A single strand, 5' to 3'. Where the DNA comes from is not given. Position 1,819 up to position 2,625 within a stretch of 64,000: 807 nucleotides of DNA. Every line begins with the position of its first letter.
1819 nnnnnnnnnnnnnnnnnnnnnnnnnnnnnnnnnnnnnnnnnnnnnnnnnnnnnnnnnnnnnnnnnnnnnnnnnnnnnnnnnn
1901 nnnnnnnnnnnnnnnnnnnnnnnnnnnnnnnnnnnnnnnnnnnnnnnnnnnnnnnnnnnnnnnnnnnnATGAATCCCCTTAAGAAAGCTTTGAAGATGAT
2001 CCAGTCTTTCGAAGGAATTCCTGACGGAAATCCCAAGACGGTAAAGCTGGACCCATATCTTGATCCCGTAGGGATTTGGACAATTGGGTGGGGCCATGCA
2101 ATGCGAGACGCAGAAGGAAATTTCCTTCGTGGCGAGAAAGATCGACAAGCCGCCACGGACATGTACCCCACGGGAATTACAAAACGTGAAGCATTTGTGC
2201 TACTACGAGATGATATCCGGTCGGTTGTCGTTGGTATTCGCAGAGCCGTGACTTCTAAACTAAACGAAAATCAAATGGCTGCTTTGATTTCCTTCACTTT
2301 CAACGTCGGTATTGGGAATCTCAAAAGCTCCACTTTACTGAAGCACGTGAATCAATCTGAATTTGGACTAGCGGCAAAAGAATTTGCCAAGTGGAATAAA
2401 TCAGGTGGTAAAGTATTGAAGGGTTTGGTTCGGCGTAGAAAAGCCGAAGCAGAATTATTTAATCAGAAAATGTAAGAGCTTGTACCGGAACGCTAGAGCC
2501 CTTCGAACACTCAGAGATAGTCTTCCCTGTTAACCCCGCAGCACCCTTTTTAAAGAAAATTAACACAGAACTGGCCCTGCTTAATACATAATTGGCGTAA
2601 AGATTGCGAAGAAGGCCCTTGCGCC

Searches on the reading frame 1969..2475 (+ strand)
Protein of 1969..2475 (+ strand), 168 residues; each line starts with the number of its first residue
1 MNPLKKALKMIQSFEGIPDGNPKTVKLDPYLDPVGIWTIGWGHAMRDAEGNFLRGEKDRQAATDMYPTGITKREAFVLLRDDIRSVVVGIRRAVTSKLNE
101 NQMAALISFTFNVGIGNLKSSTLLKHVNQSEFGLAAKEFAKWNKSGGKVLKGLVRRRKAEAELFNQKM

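Call 60: find_encoding_contigs(protein=window:1969-2475:+, flank=10000, max_places=2)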
Protein window:1969-2475:+ (168 aa): 2 contigs read that carry it; 1 place shown.
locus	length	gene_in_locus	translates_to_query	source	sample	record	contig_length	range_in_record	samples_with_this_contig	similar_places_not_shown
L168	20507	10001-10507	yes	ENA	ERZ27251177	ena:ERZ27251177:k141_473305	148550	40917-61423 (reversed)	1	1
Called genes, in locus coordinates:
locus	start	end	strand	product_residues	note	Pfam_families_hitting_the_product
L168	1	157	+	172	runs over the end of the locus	-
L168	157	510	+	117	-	-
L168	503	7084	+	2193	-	-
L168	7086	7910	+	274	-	-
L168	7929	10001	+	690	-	-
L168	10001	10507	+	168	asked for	PF00959:Phage_lysozyme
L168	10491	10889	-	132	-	-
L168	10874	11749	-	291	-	PF02511:Thy1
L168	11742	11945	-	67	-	-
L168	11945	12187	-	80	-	-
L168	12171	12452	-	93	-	-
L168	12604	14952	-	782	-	PF09250:Prim-Pol, PF08708:PriCT_1 (faint), PF13148:DUF3987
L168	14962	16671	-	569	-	PF00317:Ribonuc_red_lgN, PF02867:Ribonuc_red_lgC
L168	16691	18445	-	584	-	PF00176:SNF2-rel_dom, PF00270:DEAD (faint)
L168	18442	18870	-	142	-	-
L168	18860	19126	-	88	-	-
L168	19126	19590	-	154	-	-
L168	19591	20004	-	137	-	-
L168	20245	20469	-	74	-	-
